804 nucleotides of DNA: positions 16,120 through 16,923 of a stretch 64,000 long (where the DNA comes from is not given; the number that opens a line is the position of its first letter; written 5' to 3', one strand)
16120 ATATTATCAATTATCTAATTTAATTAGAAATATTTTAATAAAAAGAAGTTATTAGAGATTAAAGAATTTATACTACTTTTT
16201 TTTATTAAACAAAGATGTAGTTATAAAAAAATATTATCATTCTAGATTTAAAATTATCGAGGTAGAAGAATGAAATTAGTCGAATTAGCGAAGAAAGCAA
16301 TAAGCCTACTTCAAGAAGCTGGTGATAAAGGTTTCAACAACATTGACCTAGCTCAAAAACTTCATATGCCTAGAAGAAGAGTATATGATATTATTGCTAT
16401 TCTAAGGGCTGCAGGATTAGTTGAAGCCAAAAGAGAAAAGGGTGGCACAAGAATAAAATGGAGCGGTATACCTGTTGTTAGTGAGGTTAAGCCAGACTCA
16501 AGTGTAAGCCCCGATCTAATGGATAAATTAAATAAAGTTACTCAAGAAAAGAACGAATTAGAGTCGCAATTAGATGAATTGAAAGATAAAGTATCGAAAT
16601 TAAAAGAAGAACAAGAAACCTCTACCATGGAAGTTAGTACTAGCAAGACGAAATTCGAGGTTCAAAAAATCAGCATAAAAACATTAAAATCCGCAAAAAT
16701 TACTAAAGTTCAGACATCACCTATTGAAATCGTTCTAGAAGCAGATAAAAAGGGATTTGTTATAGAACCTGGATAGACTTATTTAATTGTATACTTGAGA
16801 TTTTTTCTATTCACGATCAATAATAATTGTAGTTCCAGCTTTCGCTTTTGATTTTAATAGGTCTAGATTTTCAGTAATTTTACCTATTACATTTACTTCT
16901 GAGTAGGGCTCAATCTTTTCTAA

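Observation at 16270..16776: Archaeal E2F/DP-like transcription factor with apparent full DBD-coiled coil-marked box architecture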

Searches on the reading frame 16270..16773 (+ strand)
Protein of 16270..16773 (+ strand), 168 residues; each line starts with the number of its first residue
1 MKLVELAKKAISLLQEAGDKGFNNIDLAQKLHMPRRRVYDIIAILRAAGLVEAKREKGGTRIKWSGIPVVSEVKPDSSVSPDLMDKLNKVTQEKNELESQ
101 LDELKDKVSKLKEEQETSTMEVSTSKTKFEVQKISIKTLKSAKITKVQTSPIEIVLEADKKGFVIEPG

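Call 3: search_protein_families(library=pfam, proteins=[window:16270-16773:+], max_evalue=10)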
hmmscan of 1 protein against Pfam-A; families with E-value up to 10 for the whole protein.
window:16270-16773:+ (168 aa): 41 families (the best 25 are shown)
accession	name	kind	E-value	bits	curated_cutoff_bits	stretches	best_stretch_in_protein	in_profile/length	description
PF02319.26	E2F_TDP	-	5.3e-10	39.3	25.7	1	3-66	5-65/65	E2F/DP family winged-helix DNA-binding domain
PF03961.19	FapA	-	0.00014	22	31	1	74-158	185-269/272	Flagellar Assembly Protein A beta solenoid domain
PF01978.25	TrmB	-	0.00072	19.8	25.6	1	26-57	27-58/68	Sugar-specific transcriptional regulator TrmB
PF06810.17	Phage_scaffold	-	0.00073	20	35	1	82-134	31-84/170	Phage capsid assembly scaffolding protein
PF09738.14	LRRFIP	-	0.0017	18.2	28.2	1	82-136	220-281/300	LRRFIP family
PF08279.18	HTH_11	-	0.0024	18.1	25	1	10-58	5-53/55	HTH domain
PF08202.16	MIS13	-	0.0031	17.3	23.5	1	72-142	207-279/300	Mis12-Mtw1 protein family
PF04871.18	Uso1_p115_C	-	0.0038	17.9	28.4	1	85-140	8-64/121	Uso1 / p115 like vesicle tethering protein, C terminal region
PF23984.1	DUF7307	-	0.0039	17.5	27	1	82-159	4-83/129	Pam3 gp33-like protein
PF02082.26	Rrf2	-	0.0072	16.9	30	1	6-61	7-64/132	Iron-dependent Transcriptional regulator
PF05276.19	SH3BP5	-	0.0098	16.1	25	1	84-123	11-49/231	SH3 domain-binding protein 5 (SH3BP5)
PF17675.6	APG6_N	-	0.013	16.4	45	1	82-128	64-110/132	Apg6 coiled-coil region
PF14712.11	Snapin_Pallidin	-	0.013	16.4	29.6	1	83-128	18-63/89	Snapin/Pallidin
PF14394.12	DUF4423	-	0.014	15.6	30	1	11-76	26-90/165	Domain of unknown function (DUF4423)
PF13518.12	HTH_28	-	0.018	15.5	25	1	20-50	11-41/52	Helix-turn-helix domain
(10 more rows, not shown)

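Call 4: search_protein_families(library=ncbifam, proteins=[window:16270-16773:+], max_evalue=10)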
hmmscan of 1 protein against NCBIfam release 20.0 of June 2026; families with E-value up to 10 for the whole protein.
window:16270-16773:+ (168 aa): 17 families
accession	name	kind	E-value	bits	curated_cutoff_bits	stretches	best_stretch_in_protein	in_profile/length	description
TIGR04211.1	SH3_and_anchor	equivalog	0.0021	17.7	65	1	81-138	62-119/198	TIGR04211 family SH3 domain-containing protein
TIGR02169.1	SMC_prok_A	equivalog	0.0022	15.7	729.4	1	81-151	879-949/1165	chromosome segregation protein SMC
TIGR00738.1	rrf2_super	superfamily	0.0074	16.2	73.3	1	11-110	14-120/132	Rrf2 family transcriptional regulator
NF009644.1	PRK13169.1-5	equivalog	0.0083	16.7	130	1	82-144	5-67/116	DNA replication initiation control protein YabA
NF045487.1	ASRP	equivalog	0.012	14.3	300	1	85-134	376-425/593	archaea-specific SMC-related protein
NF053777.1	Saro0803TransReg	equivalog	0.014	15.1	200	1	4-58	33-88/140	Saro_0803 family transcriptional regulator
NF033788.1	HTH_metalloreg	subfamily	0.016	15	55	1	20-56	24-60/77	metalloregulator ArsR/SmtB family transcription factor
NF041413.1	ArsR_Rv2640c_fam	equivalog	0.03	14.7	155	1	9-56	46-93/118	Rv2640c family ArsR-like transcriptional regulator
NF047392.1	TransRegTrmBHalo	equivalog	0.03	13.3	500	1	24-55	37-68/349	HTH-type sugar sensing transcriptional regulator TrmB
NF047906.1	CdPbTransRegCmtR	equivalog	0.05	13.5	150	1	26-57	39-70/104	Cd(II)/Pb(II)-sensing metalloregulatory transcriptional regulator CmtR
NF053525.1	thylo_ssr2422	subfamily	0.074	13.5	38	1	91-131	8-48/77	ssr2422 family thylakoid membrane protein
TIGR03338.1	phnR_burk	equivalog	0.074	12.7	271.5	1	16-59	30-72/212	phosphonate utilization associated transcriptional regulator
TIGR00344.1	alaS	equivalog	0.095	10.9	457.05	1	86-147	703-764/847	alanine--tRNA ligase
NF006666.0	PRK09210.1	equivalog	0.12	11.6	572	1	71-144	21-97/370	RNA polymerase sigma factor RpoD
NF041042.1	FslE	exception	0.14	10.6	800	1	86-136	34-85/505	rhizoferrin import outer membrane protein FslE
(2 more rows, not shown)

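Call 5: search_solved_structures(query=window:16270-16773:+, max_evalue=10, show_alignments=3)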
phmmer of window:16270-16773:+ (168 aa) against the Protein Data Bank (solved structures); distinct sequences matched with E-value up to 10: 14.
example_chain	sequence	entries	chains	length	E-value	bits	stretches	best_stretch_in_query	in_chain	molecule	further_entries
1cf7_A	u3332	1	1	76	9.8e-05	25.8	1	6-67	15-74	PROTEIN (TRANSCRIPTION FACTOR E2F-4)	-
1uix_A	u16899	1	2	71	0.019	18.4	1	89-147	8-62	Rho-associated kinase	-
6r17_A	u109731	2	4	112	0.13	15.7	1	81-153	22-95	Synaptonemal complex central element protein 2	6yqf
4yo2_A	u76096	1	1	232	0.13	15.7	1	26-65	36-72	Transcription factor E2F8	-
1cf7_B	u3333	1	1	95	0.17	15.3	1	26-70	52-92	PROTEIN (TRANSCRIPTION FACTOR DP-2)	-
7x5e_A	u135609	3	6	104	0.34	14.3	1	87-138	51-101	Transcription factor MafG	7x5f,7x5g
2krf_A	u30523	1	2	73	0.95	12.9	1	11-45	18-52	Transcriptional regulatory protein comA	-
3a5t_A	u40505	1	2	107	0.96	12.9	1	87-133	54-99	Transcription factor MafG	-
23cp_V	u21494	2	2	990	1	12.8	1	70-142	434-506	Rsc58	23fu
7yfj_A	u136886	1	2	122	2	11.8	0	74-110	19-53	Pre-mRNA-splicing regulator WTAP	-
9b0z_B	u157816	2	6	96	2.4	11.6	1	75-120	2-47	Optineurin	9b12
6vzf_A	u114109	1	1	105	2.5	11.5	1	94-129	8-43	Autophagy-related protein 11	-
9b0b_A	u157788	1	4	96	3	11.3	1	75-120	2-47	Optineurin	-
8p6j_BBB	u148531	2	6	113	5.6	10.4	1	82-115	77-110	Antiphagocytic M protein, type 3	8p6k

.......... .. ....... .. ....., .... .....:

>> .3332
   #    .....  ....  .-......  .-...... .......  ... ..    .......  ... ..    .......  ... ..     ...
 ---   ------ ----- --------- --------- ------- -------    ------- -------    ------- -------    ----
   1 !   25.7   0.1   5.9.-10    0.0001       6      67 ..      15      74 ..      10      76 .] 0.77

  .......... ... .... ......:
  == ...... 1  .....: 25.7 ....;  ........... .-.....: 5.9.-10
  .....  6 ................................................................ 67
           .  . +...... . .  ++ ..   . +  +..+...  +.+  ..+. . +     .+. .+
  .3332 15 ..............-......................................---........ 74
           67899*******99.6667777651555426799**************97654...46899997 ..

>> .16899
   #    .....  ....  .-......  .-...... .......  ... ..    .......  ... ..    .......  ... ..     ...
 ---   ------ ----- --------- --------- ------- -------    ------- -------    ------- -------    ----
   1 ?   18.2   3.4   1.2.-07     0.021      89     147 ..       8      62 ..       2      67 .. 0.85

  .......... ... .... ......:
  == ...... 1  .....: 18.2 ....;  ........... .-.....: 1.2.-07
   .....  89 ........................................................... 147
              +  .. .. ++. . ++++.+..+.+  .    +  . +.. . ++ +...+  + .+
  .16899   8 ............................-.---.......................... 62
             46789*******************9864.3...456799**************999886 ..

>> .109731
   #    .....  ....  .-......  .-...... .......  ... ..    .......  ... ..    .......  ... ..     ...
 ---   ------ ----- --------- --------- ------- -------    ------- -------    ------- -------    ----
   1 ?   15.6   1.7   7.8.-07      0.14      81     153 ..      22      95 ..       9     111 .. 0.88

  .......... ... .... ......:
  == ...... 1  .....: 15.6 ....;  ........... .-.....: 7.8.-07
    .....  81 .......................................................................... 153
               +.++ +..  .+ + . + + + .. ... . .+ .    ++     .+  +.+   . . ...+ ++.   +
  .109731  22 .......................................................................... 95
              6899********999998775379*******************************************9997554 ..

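Call 6: find_homologous_proteins(query=window:16270-16773:+)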
Query window:16270-16773:+ (168 aa): 32 proteins with E <= 0.001 among 158 candidates. Only proteins of 92 to 294 residues were searched: fused or split forms outside these lengths cannot appear, so this answer is no evidence that the protein stands alone or is whole; lengths 'longer' or 'shorter' looks for them.
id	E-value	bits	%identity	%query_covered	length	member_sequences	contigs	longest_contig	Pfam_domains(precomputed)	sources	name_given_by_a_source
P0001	7.6e-89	313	92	100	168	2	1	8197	PF02319.27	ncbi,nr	ncbi:MAG: hypothetical protein HWN67_01645 [Candidatus Helarchaeota archaeon]|nr:hypothetical protei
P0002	1.9e-85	302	88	100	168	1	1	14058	PF02319.27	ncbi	ncbi:MAG: hypothetical protein ACFFDN_03985 [Candidatus Hodarchaeota archaeon]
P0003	1.4e-78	280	82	99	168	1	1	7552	PF02319.27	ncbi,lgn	ncbi:MAG: hypothetical protein ACFFCM_06125 [Promethearchaeota archaeon]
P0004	1.1e-67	245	71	99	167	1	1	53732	PF02319.27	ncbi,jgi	ncbi:MAG: hypothetical protein ACTSRG_17245 [Candidatus Helarchaeota archaeon]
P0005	2.3e-66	240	71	99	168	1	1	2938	PF02319.27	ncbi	-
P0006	1.1e-63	232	68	100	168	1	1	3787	PF02319.27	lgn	-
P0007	2.9e-61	224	68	99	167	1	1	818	PF02319.27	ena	-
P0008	4.5e-40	155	66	70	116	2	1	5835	PF02319.27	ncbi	ncbi:MAG: hypothetical protein ACTSR3_19665, partial [Candidatus Helarchaeota archaeon]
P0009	3.2e-39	152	49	99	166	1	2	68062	PF02319.27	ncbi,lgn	-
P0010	6.2e-39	151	49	99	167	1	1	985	PF02319.27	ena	-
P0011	6.7e-39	151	48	99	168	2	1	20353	PF02319.27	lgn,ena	-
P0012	8.5e-39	151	50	100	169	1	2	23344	PF02319.27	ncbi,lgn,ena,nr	ncbi:MAG: hypothetical protein HWN66_07410 [Candidatus Helarchaeota archaeon]|nr:hypothetical protei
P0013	1.2e-38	150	49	99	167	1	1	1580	PF02319.27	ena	-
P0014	2.3e-38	150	51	99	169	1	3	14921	PF02319.27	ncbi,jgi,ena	ncbi:MAG: hypothetical protein ACTSYB_03600 [Candidatus Helarchaeota archaeon]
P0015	4.3e-38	149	48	100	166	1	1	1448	PF02319.27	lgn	-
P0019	4.4e-37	145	49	99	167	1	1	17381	PF02319.27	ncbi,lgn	ncbi:MAG: hypothetical protein ACFFD2_05560 [Promethearchaeota archaeon]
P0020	5.9e-37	145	50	99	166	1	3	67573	PF02319.27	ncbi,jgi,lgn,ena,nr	ncbi:MAG TPA: hypothetical protein VMV49_09990 [Candidatus Deferrimicrobium sp.]|nr:hypothetical pro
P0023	2.7e-35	140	46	99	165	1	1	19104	PF02319.27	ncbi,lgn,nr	ncbi:MAG: hypothetical protein EU536_03720 [Promethearchaeota archaeon]|nr:MAG: hypothetical protein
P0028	3.8e-33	133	44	99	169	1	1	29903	PF02319.27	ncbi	-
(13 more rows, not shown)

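Call 21: predict_structure(alignment_id=A1)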
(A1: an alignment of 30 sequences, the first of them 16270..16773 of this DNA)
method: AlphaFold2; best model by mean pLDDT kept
length: 168 residues; sequences in the alignment: 30
mean_pLDDT: 74.8   pTM: 0.37
mean pLDDT of the five models: 74.8, 74.6, 74.6, 72.5, 68.1
residues with pLDDT >= 90: 9; 70-90: 116; 50-70: 24; < 50: 19
segments of 3 or more residues with pLDDT < 50: 69-79, 117-124
pLDDT, mean of each block of 10 residues (from residue 1): 81 87 89 89 88 80 69 44 72 84 80 51 57 77 76 75 73
secondary structure, 60 per line:
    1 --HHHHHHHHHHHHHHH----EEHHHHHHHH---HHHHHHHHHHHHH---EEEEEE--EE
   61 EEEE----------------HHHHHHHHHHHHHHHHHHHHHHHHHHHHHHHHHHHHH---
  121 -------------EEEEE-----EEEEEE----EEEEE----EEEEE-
elements in order: H3-17 H24-31 H35-47 E51-56 E59-64 H81-117 E134-138 E144-149 E154-158 E163-167

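Call 26: fold_search(model_id=the predicted structure, library=pdb)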
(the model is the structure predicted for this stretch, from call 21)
No match with E <= 0.001 here; weaker rows may still be real.
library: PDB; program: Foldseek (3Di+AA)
matches with E <= 10: 500; with E <= 0.001: 0
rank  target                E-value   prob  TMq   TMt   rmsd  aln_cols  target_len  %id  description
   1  6j05_A                1.5e-03  1.00  0.35  0.58   1.0        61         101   26  Structures of two ArsR As(III)-responsive repressors: implications for the mechanism of derepression (released 2019-07-03)
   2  6j05_B                2.0e-03  1.00  0.34  0.62   1.7        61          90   26  Structures of two ArsR As(III)-responsive repressors: implications for the mechanism of derepression (released 2019-07-03)
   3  2dk5_MODEL_1_A        2.1e-03  1.00  0.33  0.59   2.5        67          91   21  Solution structure of Winged-Helix domain in RNA polymerase III 39KDa polypeptide (released 2006-10-06)
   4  3k0l_B                6.2e-03  1.00  0.28  0.33   9.6        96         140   21  Crystal Structure of Putative MarR Family Transcriptional Regulator from Acinetobacter sp. ADP (released 2009-10-13)
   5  3cta                  7.0e-03  1.00  0.31  0.28   2.5        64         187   20  Crystal structure of riboflavin kinase from Thermoplasma acidophilum (released 2008-04-29)
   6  7b0c_A                7.5e-03  1.00  0.34  0.40   2.3        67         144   22  [4Fe-4S]-NsrR complexed to 23-bp HmpA1 operator fragment (released 2022-06-01)
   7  1qbj_C                8.5e-03  1.00  0.35  0.82   1.9        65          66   17  CRYSTAL STRUCTURE OF THE ZALPHA Z-DNA COMPLEX (released 1999-07-02)
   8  5trd_A                1.1e-02  1.00  0.31  0.24   2.3        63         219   21  Structure of RbkR (Riboflavin Kinase) from Thermoplasma acidophilum determined in complex with CTP and its cognate DNA (released 2016-11-23)
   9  9a4a_B                1.1e-02  1.00  0.34  0.37   2.6        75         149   13  Model of YLAN-FUR by crosslinking MS and deep learning (released 2024-09-18)
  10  3f3x                  1.2e-02  1.00  0.32  0.38  13.5       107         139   17  Crystal structure of the transcriptional regulator BldR from Sulfolobus Solfataricus (released 2009-05-05)
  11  3gfl                  1.2e-02  1.00  0.31  0.37  13.6       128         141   16  Crystal structure of the ST1710 mutant (R90A) protein (released 2009-08-25)
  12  4rgu_B                1.2e-02  1.00  0.28  0.32   9.7        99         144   20  Crystal Structure of Putative MarR Family Transcriptional Regulator HcaR from Acinetobacter sp. ADP complexed with fer (released 2015-03-04)
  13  4rgx_B                1.2e-02  0.98  0.25  0.31  15.2       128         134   19  Crystal Structure of Putative MarR Family Transcriptional Regulator HcaR from Acinetobacter sp. ADP complexed with 3,4 (released 2015-03-04)
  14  4rgu_A                1.2e-02  0.97  0.26  0.30  15.2       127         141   20  Crystal Structure of Putative MarR Family Transcriptional Regulator HcaR from Acinetobacter sp. ADP complexed with fer (released 2015-03-04)
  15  4rgx_A                1.3e-02  1.00  0.27  0.32  10.0        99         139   21  Crystal Structure of Putative MarR Family Transcriptional Regulator HcaR from Acinetobacter sp. ADP complexed with 3,4 (released 2015-03-04)
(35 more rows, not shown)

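Call 31: find_encoding_contigs(protein=P0001, flank=6000, max_places=3)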
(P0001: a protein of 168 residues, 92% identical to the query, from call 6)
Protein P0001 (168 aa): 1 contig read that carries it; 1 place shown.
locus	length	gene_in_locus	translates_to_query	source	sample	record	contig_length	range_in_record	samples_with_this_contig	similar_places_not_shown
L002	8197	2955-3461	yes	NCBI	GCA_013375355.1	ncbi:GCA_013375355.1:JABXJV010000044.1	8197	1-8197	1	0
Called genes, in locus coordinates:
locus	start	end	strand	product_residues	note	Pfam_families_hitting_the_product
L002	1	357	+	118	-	?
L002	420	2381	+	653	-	PF02310:B12-binding, PF04055:Radical_SAM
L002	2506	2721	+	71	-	-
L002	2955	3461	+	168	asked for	PF02319:WHD_E2F_TDP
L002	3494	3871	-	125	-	PF04126:Cyclophil_like, PF18050:Cyclophil_like2 (weak)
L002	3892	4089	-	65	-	-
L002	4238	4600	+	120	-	-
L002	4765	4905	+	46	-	-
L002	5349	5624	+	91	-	-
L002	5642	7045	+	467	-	PF14691:Fer4_20, PF02826:2-Hacid_dh_C (faint), PF01946:Thi4 (faint), PF01262:AlaDh_PNT_C (faint), PF07992:Pyr_redox_2, PF13450:NAD_binding_8, PF13738:Pyr_redox_3, PF00070:Pyr_redox (weak), +2 more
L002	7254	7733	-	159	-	-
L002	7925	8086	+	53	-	-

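Call 32: find_encoding_contigs(protein=P0002, flank=6000, max_places=3)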
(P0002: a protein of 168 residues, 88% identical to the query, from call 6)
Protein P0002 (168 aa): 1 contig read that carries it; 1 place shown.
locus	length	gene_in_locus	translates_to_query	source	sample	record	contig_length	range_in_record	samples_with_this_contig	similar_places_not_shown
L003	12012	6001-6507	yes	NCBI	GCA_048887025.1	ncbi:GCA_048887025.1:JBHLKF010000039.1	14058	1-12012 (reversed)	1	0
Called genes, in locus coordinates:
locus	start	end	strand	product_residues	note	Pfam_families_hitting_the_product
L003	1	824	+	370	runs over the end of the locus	PF07786:HGSNAT_cat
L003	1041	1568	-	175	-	PF00025:Arf, PF00071:Ras, PF08477:Roc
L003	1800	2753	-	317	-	PF04670:Gtr1_RagA (faint), PF03193:RsgA_GTPase (faint), PF00025:Arf, PF00071:Ras, PF01926:MMR_HSR1 (weak), PF08477:Roc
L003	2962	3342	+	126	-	PF00515:TPR_1 (faint)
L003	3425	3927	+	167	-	PF02310:B12-binding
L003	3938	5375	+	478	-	PF04055:Radical_SAM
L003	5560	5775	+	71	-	-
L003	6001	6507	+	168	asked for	PF02319:WHD_E2F_TDP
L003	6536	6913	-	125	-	PF04126:Cyclophil_like, PF18050:Cyclophil_like2 (weak)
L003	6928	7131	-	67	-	-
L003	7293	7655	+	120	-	-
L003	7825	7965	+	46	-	-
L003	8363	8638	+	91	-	-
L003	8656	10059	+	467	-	PF14691:Fer4_20, PF00070:Pyr_redox (weak), PF01266:DAO (weak), PF01494:FAD_binding_3 (weak), PF07992:Pyr_redox_2, PF13450:NAD_binding_8, PF13738:Pyr_redox_3, PF00070:Pyr_redox (weak), +6 more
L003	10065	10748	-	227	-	-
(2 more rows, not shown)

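Call 33: find_encoding_contigs(protein=P0004, flank=6000, max_places=3)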
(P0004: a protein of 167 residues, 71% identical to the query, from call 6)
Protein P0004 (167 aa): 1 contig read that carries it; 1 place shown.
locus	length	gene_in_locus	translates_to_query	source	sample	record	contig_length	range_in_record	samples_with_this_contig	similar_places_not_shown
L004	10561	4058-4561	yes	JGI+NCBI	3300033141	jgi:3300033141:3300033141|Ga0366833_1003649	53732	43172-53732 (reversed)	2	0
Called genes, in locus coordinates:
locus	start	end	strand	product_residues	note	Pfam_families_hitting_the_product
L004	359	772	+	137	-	-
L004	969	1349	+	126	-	-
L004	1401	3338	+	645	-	PF02310:B12-binding, PF04055:Radical_SAM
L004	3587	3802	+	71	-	-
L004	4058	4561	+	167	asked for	PF02319:WHD_E2F_TDP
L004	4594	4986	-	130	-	PF04126:Cyclophil_like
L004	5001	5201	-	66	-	-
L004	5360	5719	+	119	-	-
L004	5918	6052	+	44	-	-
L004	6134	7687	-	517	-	-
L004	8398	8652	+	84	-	-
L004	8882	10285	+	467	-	PF14691:Fer4_20, PF02826:2-Hacid_dh_C (faint), PF00070:Pyr_redox (faint), PF01266:DAO (weak), PF01946:Thi4 (weak), PF07992:Pyr_redox_2, PF13450:NAD_binding_8, PF13738:Pyr_redox_3, +6 more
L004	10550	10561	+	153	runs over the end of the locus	PF13247:Fer4_11, PF12838:Fer4_7 (weak), PF13187:Fer4_9 (weak), PF12797:Fer4_2 (weak), PF00037:Fer4 (weak), PF12837:Fer4_6 (weak), PF14697:Fer4_21, PF13187:Fer4_9 (weak), +5 more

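Call 36: search_protein_representatives(alignment_id=A1)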
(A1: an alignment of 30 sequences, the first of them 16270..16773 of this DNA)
Query: 30 sequences, 167 profile positions. Proteins with E-value up to 0.001 (for the whole library): 409; up to 1e-10: 34; up to 1e-30: 6. The best 150 are listed.
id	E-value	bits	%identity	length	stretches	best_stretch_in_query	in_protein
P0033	7.5e-72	257.1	-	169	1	1-167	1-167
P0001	6.6e-70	250.8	-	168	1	1-163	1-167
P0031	1.0e-45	172.1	-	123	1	1-102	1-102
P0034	8.7e-40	152.8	-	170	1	1-164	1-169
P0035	2.3e-35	138.4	-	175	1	1-164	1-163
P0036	1.2e-33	132.8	-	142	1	1-143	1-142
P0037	1.5e-30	122.7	-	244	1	2-165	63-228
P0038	2.1e-30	122.3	-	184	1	1-164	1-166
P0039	2.3e-29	118.9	-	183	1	1-164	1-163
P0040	2.9e-29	118.6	-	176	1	2-164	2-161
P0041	5.2e-27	111.2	-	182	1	1-165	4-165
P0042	1.6e-25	106.4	-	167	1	1-164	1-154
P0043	1.7e-25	106.3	-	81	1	1-78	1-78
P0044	3.4e-24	102.1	-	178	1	2-163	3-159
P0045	7.2e-24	101.0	-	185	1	2-164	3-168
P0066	3.1e-10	56.7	-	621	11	74-105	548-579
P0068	5.1e-09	52.7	-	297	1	3-115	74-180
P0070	2.8e-08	50.3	-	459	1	6-115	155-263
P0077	1.7e-07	47.7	-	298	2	6-84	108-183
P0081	2.5e-07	47.2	-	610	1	5-127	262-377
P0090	9.0e-07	45.4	-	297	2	6-77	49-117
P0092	9.5e-07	45.3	-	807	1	6-158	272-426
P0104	2.3e-06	44.1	-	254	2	26-72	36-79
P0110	3.0e-06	43.7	-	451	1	4-142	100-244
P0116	5.5e-06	42.8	-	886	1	6-158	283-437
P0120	6.8e-06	42.5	-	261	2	26-95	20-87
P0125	7.6e-06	42.4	-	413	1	6-158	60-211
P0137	1.1e-05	41.8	-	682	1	6-156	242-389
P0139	1.2e-05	41.8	-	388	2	26-58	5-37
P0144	1.3e-05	41.6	-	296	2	35-90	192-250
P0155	2.0e-05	41.0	-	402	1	3-156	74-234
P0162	2.4e-05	40.8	-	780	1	6-157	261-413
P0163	2.4e-05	40.7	-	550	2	11-73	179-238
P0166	2.6e-05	40.6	-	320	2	26-72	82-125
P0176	3.1e-05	40.4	-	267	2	26-58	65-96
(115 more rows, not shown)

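Call 38: search_protein_families(library=pfam, proteins=[P0068, P0070, P0081, P0092, P0116, P0125, P0137, P0155, P0162, P0110], max_evalue=0.001)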
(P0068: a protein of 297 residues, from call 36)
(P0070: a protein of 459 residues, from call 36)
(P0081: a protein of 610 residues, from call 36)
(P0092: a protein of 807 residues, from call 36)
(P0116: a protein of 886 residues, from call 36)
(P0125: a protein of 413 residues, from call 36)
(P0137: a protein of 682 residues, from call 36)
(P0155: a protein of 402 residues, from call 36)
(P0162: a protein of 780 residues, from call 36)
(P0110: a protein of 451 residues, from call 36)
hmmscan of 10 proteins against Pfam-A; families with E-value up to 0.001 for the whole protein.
P0068 (297 aa): 2 families
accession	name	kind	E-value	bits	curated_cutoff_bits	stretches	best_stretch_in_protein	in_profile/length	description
PF02319.26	E2F_TDP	-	1.5e-26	92.4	25.7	1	71-134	2-65/65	E2F/DP family winged-helix DNA-binding domain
PF16421.10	E2F_CC-MB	-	2.2e-17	63.4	33.9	1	153-265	3-95/96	E2F transcription factor CC-MB domain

P0070 (459 aa): 2 families
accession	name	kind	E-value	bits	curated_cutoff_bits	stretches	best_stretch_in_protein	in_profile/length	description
PF16421.10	E2F_CC-MB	-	7.6e-32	109.8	33.9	1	227-328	1-96/96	E2F transcription factor CC-MB domain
PF02319.26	E2F_TDP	-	1.8e-27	95.3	25.7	1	149-212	2-65/65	E2F/DP family winged-helix DNA-binding domain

P0081 (610 aa): 3 families
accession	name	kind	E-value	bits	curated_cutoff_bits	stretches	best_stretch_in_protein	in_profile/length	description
PF02319.26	E2F_TDP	-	8.5e-29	99.5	25.7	1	257-320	2-65/65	E2F/DP family winged-helix DNA-binding domain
PF16421.10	E2F_CC-MB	-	4.9e-27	94.3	33.9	1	336-455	1-96/96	E2F transcription factor CC-MB domain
PF10779.14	XhlA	-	0.00046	20.7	34.7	0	331-367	11-47/67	Haemolysin XhlA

P0092 (807 aa): 2 families
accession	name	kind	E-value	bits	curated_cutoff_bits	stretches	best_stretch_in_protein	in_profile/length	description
PF02319.26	E2F_TDP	-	1.6e-27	95.5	25.7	1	266-328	2-64/65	E2F/DP family winged-helix DNA-binding domain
PF16421.10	E2F_CC-MB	-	2.7e-20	72.7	33.9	1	345-433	4-95/96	E2F transcription factor CC-MB domain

P0116 (886 aa): 3 families
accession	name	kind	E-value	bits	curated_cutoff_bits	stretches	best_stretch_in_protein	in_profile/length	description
PF02319.26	E2F_TDP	-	1e-26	92.9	25.7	1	277-339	2-64/65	E2F/DP family winged-helix DNA-binding domain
PF16421.10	E2F_CC-MB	-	3e-19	69.4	33.9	1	354-444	2-95/96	E2F transcription factor CC-MB domain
PF03153.18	TFIIA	-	0.00049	20.6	36.2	0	31-267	60-259/415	Transcription factor IIA, alpha/beta subunit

P0125 (413 aa): 2 families
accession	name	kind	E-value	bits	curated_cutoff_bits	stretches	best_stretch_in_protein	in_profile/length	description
PF02319.26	E2F_TDP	-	4.8e-27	93.9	25.7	1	54-116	2-64/65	E2F/DP family winged-helix DNA-binding domain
PF16421.10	E2F_CC-MB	-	6.4e-21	74.7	33.9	1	131-218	2-95/96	E2F transcription factor CC-MB domain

P0137 (682 aa): 2 families
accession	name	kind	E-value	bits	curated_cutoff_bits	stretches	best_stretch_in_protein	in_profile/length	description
PF02319.26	E2F_TDP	-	5.3e-27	93.8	25.7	1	236-298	2-64/65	E2F/DP family winged-helix DNA-binding domain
PF16421.10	E2F_CC-MB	-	1.2e-24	86.7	33.9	1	309-399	2-96/96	E2F transcription factor CC-MB domain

P0155 (402 aa): 2 families
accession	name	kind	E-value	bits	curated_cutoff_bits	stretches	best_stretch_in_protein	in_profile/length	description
PF02319.26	E2F_TDP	-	1.2e-22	79.9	25.7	1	71-133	2-64/65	E2F/DP family winged-helix DNA-binding domain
PF16421.10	E2F_CC-MB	-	5.8e-05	23.6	33.9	1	161-244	3-86/96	E2F transcription factor CC-MB domain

P0162 (780 aa): 2 families
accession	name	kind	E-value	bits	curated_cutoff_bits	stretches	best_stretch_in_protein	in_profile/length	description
PF02319.26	E2F_TDP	-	9.5e-27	93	25.7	1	255-317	2-64/65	E2F/DP family winged-helix DNA-binding domain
PF16421.10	E2F_CC-MB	-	2e-20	73.2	33.9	1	332-421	2-96/96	E2F transcription factor CC-MB domain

P0110 (451 aa): 3 families
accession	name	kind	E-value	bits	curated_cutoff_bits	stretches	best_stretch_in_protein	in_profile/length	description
PF02319.26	E2F_TDP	-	2.6e-21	75.6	25.7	1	96-158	2-64/65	E2F/DP family winged-helix DNA-binding domain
PF08011.17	PDDEXK_9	-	2.3e-08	34.4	25.5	1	349-439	2-89/105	PD-(D/E)XK nuclease superfamily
PF16421.10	E2F_CC-MB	-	2.5e-08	34.4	33.9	1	185-257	2-74/96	E2F transcription factor CC-MB domain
